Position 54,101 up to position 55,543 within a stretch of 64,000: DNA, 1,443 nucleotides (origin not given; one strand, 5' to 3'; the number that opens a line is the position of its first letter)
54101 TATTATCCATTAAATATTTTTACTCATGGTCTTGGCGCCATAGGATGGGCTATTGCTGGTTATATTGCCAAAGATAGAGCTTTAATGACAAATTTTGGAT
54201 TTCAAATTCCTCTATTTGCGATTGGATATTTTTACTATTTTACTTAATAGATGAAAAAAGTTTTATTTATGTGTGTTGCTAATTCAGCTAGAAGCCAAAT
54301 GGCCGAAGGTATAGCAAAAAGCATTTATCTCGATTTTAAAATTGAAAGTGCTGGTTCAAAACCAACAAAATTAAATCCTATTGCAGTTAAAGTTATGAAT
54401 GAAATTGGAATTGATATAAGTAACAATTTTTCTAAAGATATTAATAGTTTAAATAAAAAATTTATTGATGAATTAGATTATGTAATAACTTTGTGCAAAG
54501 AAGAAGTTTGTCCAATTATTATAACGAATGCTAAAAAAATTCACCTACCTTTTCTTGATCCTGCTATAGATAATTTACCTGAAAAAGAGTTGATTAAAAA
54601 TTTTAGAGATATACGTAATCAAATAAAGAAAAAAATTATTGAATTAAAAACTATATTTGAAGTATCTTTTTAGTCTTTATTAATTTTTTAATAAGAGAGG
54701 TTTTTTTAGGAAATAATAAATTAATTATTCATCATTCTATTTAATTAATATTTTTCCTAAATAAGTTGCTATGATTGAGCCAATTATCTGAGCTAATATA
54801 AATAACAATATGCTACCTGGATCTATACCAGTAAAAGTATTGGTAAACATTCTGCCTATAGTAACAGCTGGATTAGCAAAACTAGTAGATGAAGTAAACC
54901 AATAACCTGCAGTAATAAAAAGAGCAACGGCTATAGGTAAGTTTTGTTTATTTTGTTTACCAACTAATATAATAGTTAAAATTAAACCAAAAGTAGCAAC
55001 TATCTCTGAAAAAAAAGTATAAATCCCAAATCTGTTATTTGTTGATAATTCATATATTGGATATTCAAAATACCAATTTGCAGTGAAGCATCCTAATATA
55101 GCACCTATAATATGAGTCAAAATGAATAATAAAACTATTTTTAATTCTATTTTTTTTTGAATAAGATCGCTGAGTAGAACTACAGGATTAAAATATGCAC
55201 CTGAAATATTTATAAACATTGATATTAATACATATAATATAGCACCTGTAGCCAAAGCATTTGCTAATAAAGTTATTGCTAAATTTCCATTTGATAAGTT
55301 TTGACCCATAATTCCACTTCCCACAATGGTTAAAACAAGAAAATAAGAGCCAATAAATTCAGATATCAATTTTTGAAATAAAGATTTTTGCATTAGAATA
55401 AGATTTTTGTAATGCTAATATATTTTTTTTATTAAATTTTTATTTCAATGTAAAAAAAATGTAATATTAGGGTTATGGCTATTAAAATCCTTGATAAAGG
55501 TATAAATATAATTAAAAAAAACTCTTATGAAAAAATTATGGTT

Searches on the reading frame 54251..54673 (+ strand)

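Call 66: search_protein_families(library=pfam, proteins=[window:54251-54673:+], max_evalue=0.0001)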
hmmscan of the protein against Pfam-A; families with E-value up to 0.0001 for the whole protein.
window:54251-54673:+ (140 aa): 1 family
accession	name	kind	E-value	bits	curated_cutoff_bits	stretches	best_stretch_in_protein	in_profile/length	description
PF01451.26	LMWPc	-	4.1e-16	59.9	23.2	1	4-131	1-142/144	Low molecular weight phosphotyrosine protein phosphatase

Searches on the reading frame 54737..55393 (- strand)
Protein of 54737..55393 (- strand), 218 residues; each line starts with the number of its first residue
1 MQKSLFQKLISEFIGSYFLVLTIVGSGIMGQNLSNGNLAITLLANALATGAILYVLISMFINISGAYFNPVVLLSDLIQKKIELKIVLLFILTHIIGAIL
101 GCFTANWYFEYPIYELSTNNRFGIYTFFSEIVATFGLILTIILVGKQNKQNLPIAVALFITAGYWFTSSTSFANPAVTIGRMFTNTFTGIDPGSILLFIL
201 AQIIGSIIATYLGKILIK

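Call 81: search_protein_families(library=pfam, proteins=[window:54737-55393:-], max_evalue=0.001)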
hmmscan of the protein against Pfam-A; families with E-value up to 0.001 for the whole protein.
window:54737-55393:- (218 aa): 1 family
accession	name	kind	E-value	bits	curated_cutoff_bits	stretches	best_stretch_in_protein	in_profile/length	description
PF00230.25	MIP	-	1.4e-24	87.5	25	2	4-160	6-171/222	Major intrinsic protein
